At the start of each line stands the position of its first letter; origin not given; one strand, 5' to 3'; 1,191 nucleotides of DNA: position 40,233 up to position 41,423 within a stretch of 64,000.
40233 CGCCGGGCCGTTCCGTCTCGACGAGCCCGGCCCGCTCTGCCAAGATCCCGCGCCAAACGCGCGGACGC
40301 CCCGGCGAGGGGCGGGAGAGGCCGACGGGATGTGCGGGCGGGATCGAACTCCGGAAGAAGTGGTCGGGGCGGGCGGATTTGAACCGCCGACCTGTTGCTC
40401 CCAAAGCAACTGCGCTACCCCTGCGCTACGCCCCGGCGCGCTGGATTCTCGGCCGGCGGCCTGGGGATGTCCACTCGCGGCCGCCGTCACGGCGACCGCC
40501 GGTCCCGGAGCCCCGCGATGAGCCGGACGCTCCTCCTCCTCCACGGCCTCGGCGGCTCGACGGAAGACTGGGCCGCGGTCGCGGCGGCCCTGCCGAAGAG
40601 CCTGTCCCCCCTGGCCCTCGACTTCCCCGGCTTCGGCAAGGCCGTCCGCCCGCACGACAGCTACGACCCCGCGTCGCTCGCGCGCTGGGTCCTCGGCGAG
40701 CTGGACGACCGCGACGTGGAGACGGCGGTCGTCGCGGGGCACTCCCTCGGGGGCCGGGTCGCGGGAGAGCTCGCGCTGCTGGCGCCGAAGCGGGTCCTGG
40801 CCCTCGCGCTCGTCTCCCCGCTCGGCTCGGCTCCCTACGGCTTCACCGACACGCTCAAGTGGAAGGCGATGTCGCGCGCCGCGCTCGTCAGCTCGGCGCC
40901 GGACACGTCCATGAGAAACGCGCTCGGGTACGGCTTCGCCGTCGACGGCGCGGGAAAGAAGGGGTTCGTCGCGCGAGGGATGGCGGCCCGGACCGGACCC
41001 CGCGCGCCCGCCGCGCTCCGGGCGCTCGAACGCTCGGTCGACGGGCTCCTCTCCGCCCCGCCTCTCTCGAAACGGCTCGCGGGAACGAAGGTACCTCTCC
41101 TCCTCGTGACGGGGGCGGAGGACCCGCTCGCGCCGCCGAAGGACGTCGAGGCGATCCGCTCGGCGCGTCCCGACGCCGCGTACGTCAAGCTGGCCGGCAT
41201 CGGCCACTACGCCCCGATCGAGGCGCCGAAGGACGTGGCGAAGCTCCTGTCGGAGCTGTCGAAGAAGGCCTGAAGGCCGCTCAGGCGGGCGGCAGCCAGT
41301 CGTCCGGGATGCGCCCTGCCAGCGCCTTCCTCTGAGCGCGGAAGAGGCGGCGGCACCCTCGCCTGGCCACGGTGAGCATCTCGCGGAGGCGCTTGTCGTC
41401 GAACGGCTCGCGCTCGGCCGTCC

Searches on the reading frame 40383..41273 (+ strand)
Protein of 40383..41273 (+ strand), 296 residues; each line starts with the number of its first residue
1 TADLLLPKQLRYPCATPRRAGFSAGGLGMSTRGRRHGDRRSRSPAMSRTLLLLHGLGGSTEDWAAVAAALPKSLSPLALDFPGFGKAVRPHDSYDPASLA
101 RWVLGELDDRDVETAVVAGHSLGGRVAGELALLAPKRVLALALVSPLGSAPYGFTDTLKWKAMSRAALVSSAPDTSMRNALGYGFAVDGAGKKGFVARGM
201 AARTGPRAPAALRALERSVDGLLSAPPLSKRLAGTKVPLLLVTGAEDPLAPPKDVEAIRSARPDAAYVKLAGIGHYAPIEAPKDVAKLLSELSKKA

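Call 9: search_protein_families(library=pfam, proteins=[window:40383-41273:+], max_evalue=0.001)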
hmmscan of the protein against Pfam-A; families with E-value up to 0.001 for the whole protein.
window:40383-41273:+ (296 aa): 6 families
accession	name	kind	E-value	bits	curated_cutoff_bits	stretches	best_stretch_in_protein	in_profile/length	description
PF00561.26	Abhydrolase_1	-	1.9e-23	83.8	25.8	1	49-198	2-130/245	alpha/beta hydrolase fold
PF12697.13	Abhydrolase_6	-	1.8e-22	81.6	26.3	1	50-287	1-216/217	Alpha/beta hydrolase family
PF12146.15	Hydrolase_4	-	1.9e-08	34.4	27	1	48-258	5-213/239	Serine aminopeptidase, S33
PF00975.26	Thioesterase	-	5.8e-06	27.1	26.4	1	49-144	2-97/226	Thioesterase domain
PF20408.4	Abhydrolase_11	-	0.00065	19.9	27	0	111-141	74-102/193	Alpha/beta hydrolase domain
PF00756.26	Esterase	-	0.00067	19.9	22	0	99-174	102-179/251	Putative esterase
